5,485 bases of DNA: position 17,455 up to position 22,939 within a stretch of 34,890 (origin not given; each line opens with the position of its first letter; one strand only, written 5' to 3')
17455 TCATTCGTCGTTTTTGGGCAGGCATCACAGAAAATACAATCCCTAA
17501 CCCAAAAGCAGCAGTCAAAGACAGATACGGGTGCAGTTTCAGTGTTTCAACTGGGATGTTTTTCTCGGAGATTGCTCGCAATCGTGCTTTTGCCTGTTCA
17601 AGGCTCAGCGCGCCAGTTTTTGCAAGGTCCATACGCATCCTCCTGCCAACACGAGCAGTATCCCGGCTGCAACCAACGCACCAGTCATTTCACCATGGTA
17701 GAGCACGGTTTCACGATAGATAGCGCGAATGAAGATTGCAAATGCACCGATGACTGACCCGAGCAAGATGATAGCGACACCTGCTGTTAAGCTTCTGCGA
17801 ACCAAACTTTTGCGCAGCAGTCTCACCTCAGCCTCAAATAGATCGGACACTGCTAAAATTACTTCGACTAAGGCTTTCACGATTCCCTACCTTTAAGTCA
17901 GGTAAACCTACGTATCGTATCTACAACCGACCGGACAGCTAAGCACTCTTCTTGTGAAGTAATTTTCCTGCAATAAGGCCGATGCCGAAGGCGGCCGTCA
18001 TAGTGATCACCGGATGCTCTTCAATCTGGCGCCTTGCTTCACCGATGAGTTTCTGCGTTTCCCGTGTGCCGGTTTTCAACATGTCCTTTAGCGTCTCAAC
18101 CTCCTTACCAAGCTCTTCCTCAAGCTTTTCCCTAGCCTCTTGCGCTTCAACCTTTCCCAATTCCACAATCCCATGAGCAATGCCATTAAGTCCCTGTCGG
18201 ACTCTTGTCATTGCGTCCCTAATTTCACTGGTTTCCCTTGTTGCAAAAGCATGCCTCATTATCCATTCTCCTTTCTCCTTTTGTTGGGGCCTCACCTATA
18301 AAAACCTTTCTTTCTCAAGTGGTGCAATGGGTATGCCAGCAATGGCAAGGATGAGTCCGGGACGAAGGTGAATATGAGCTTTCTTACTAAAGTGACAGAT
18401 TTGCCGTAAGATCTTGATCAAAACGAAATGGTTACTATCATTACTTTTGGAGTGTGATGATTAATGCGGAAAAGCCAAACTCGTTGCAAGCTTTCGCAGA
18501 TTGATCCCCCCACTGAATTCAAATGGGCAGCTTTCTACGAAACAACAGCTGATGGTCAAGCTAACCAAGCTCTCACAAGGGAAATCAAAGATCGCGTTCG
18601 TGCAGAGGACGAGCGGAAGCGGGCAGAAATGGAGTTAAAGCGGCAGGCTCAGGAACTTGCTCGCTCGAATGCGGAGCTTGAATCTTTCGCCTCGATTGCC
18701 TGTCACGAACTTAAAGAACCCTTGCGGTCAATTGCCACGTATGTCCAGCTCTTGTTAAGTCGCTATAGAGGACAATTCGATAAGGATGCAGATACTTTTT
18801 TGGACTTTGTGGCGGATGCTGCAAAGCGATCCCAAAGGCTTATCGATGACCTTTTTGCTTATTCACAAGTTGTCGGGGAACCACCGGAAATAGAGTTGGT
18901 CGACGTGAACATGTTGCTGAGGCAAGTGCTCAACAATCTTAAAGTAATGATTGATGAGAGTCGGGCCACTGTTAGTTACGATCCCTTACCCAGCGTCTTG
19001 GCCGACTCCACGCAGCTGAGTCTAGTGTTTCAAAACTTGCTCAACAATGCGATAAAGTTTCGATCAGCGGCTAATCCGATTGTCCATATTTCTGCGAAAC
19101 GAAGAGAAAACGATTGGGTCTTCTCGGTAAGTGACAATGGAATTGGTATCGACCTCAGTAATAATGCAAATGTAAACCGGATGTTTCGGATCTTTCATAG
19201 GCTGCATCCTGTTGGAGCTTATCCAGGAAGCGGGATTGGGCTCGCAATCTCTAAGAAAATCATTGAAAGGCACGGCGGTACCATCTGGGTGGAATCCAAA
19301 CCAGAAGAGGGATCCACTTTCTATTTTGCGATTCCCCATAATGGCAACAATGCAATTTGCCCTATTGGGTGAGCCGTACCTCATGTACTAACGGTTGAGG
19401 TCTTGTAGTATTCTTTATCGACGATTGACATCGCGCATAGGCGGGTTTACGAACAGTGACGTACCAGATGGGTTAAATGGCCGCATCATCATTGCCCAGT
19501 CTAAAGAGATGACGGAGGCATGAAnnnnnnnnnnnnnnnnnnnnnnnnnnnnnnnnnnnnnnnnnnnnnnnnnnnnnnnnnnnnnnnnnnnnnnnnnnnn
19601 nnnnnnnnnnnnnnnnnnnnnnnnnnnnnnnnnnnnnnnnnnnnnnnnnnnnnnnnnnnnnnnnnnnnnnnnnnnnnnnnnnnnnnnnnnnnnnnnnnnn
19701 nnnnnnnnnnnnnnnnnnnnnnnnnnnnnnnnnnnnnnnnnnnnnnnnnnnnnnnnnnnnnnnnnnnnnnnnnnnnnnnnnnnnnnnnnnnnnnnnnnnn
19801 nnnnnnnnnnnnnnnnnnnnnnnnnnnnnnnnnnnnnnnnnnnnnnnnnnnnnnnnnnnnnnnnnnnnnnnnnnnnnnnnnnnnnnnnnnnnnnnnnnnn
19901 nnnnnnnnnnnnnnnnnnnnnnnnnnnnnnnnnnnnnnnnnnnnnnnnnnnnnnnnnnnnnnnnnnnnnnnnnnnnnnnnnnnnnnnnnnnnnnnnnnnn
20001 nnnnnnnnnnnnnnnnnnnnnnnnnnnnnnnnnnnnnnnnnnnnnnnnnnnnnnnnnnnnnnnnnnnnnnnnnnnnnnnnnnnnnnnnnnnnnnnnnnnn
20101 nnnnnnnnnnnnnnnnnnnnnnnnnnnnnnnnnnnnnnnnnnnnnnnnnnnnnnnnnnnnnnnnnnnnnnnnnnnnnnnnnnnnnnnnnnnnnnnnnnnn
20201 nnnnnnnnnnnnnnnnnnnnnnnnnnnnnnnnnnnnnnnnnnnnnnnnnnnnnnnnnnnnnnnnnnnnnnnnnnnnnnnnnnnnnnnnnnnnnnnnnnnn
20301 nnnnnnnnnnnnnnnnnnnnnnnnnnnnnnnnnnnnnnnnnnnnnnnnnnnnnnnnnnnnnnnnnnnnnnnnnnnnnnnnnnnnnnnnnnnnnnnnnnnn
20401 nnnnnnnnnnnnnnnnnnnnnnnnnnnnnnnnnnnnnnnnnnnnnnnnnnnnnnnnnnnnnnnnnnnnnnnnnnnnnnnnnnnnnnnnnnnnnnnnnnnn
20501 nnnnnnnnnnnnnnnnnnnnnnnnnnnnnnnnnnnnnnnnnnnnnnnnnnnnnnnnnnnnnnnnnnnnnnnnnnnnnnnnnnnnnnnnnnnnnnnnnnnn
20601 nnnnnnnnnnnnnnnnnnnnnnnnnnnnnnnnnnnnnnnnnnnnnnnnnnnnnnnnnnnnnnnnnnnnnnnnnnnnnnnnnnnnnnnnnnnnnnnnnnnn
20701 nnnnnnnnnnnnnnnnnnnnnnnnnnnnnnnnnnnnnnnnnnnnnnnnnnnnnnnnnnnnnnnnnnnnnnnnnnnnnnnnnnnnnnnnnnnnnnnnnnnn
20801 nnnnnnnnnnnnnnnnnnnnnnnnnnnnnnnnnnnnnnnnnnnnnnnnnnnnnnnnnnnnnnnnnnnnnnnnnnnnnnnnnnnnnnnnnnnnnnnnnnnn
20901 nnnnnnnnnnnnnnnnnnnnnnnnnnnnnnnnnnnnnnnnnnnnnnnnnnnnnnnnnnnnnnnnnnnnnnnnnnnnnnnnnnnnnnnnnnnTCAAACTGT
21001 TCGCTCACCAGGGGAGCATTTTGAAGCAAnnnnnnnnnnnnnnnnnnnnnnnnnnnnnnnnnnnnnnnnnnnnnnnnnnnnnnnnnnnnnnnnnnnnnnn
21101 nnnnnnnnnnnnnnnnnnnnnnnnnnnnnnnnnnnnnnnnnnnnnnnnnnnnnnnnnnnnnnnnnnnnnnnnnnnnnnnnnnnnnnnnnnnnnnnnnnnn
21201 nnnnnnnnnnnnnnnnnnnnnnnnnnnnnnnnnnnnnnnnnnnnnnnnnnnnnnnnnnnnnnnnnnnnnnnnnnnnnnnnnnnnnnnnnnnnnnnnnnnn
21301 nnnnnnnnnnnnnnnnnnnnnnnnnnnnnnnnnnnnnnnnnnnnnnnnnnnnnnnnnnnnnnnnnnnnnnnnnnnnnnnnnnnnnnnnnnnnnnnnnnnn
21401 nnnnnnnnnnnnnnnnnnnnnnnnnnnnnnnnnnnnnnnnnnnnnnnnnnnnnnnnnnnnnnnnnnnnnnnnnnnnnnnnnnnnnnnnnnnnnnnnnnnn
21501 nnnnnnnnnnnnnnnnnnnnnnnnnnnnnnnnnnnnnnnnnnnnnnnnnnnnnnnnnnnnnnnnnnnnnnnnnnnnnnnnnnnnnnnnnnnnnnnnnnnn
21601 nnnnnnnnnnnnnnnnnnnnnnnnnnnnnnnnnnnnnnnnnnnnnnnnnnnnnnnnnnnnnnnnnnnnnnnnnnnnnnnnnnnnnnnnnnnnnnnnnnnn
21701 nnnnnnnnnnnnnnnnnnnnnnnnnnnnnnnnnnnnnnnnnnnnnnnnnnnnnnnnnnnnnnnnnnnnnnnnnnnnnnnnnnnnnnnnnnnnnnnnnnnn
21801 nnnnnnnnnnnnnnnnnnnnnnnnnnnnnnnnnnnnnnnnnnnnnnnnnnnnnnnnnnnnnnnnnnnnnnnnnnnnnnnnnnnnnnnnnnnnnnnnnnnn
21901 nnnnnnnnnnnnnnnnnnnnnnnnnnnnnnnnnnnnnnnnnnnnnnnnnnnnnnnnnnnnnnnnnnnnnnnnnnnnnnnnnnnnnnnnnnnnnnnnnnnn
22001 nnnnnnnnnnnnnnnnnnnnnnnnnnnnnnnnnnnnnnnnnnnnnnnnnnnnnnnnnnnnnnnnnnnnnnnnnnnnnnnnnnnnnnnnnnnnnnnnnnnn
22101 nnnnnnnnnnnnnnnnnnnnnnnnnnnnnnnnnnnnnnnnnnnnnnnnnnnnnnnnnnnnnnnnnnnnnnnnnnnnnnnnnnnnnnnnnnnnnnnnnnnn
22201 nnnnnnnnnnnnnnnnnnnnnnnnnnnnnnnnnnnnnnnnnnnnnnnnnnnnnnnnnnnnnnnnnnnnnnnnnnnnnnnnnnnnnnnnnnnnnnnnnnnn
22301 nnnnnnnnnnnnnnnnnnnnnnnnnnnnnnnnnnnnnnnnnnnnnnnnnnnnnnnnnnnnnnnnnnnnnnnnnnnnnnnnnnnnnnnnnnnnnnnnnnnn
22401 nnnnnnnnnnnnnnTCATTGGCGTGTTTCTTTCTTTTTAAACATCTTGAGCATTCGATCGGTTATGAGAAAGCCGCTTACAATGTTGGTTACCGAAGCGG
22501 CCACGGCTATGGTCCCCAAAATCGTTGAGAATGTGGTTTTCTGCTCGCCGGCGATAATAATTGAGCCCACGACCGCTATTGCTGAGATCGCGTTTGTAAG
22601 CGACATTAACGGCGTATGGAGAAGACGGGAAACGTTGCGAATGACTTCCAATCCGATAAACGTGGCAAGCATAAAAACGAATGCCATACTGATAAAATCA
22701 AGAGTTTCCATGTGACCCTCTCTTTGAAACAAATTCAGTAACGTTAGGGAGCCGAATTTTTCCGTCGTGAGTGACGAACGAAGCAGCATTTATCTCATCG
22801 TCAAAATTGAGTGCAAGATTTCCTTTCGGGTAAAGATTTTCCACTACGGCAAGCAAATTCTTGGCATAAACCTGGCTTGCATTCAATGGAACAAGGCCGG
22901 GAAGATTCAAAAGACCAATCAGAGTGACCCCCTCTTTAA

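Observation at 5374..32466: Ten sigma-54 promoter matches, all intergenic and correctly oriented, tie a general-stress-type gene set to RpoN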

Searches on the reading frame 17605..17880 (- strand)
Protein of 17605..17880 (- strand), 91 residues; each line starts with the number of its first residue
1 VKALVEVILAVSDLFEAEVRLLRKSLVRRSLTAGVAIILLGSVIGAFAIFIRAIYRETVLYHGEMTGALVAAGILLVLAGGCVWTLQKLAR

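Call 5: search_protein_families(library=pfam, proteins=[window:17605-17880:-])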
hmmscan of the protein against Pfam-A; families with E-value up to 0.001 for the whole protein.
window:17605-17880:- (91 aa): 0 families

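Call 28: search_protein_families(library=pfam, max_evalue=1, proteins=[window:17605-17880:-])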
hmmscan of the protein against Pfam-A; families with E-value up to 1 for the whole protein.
window:17605-17880:- (91 aa): 3 families
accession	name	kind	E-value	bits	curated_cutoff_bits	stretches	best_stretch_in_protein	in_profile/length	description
PF07332.16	Phage_holin_3_6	-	0.0026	18.2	28.4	1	12-88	19-92/116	Putative Actinobacterial Holin-X, holin superfamily III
PF08006.16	HAAS_TM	-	0.0036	17.8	28.3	1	31-87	49-108/117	HAAS transmembrane region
PF25631.1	Inovirus_capsid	-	0.065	13.5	27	1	67-91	15-39/41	Inovirus capsid protein family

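Call 29: search_protein_families(library=ncbifam, max_evalue=0.01, proteins=[window:17605-17880:-])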
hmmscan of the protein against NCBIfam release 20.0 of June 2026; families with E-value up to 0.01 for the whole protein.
window:17605-17880:- (91 aa): 1 family
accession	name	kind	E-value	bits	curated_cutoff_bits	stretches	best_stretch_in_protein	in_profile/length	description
NF042915.1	MAB_1171c_fam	subfamily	0.0022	17.1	100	1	13-82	159-226/362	MAB_1171c family putative transporter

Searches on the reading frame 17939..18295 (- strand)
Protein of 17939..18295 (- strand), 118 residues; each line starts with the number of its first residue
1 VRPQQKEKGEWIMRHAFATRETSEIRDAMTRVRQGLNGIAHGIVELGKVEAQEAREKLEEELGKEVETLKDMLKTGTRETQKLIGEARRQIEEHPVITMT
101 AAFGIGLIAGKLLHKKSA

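Call 5: search_protein_families(library=pfam, proteins=[window:17939-18295:-])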
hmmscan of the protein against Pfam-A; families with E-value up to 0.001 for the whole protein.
window:17939-18295:- (118 aa): 0 families

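Call 28: search_protein_families(library=pfam, max_evalue=1, proteins=[window:17939-18259:-])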
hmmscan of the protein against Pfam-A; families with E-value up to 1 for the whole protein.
window:17939-18259:- (106 aa): 8 families
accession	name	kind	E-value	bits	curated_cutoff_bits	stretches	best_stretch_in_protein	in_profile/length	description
PF09812.14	MRP-L28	-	0.018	15.7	28.4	1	7-79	22-93/157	Mitochondrial ribosomal protein L28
PF04065.20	Not3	-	0.018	14.9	25.8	1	11-81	7-84/231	Not1 N-terminal domain, CCR4-Not complex component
PF08598.16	Sds3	-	0.028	14.9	25.4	1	36-80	72-116/217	Sds3-like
PF19029.5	DUF883_C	-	0.037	14.1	27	1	76-102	2-28/30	DUF883 C-terminal glycine zipper region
PF01442.23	Apolipoprotein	-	0.067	13.3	90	1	36-80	50-94/190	Apolipoprotein A1/A4/E domain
PF11067.13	DUF2868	-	0.1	12.6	26.8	1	17-89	213-290/315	Protein of unknown function (DUF2868)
PF05957.18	DUF883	-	0.15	12.5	25.4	1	34-50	24-40/53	DUF883 N-terminal domain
PF25587.1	Rv2743c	-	0.18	11.9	27.7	1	5-77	132-203/237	Rv2743c family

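Call 29: search_protein_families(library=ncbifam, max_evalue=0.01, proteins=[window:17939-18259:-])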
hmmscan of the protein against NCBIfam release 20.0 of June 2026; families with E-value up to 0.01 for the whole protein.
window:17939-18259:- (106 aa): 0 families

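Call 79: search_solved_structures(query=window:17939-18259:-, max_evalue=1)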
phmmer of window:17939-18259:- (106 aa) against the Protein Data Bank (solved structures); distinct sequences matched with E-value up to 1: 2.
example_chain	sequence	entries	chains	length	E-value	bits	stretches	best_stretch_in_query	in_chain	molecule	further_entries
3s84_A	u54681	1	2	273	0.4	14.4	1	39-81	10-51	Apolipoprotein A-IV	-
1ki9_A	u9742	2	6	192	0.77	13.5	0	64-99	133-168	adenylate kinase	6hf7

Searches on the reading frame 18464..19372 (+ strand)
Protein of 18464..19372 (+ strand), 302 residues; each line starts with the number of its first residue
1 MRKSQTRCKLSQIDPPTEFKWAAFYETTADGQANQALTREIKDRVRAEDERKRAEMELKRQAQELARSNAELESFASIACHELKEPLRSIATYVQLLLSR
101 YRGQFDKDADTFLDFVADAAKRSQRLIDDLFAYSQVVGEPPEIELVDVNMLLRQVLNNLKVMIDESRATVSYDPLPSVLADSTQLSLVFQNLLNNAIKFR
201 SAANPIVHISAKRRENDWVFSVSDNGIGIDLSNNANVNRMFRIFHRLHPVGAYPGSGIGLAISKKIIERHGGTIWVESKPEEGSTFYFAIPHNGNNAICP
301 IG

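Call 5: search_protein_families(library=pfam, proteins=[window:18464-19372:+])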
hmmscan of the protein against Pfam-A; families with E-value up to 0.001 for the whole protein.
window:18464-19372:+ (302 aa): 3 families
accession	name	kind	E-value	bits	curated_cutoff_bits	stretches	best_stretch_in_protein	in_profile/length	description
PF02518.31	HATPase_c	-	5.7e-25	88.3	26.4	1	181-292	2-109/111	Histidine kinase-, DNA gyrase B-, and HSP90-like ATPase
PF00512.31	HisKA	-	3.3e-09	37.1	26.9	1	73-135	3-62/66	His Kinase A (phospho-acceptor) domain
PF14501.12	HATPase_c_5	-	0.00056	20.2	22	0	184-279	5-91/102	GHKL domain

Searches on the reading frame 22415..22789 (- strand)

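Call 6: search_protein_families(library=pfam, proteins=[window:22415-22789:-])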
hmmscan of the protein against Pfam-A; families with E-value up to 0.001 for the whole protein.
window:22415-22789:- (124 aa): 1 family
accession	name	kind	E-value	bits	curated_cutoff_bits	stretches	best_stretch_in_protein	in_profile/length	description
PF12769.12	PNTB_4TM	-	1.8e-32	112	26.2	1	37-119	3-85/85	4TM region of pyridine nucleotide transhydrogenase, mitoch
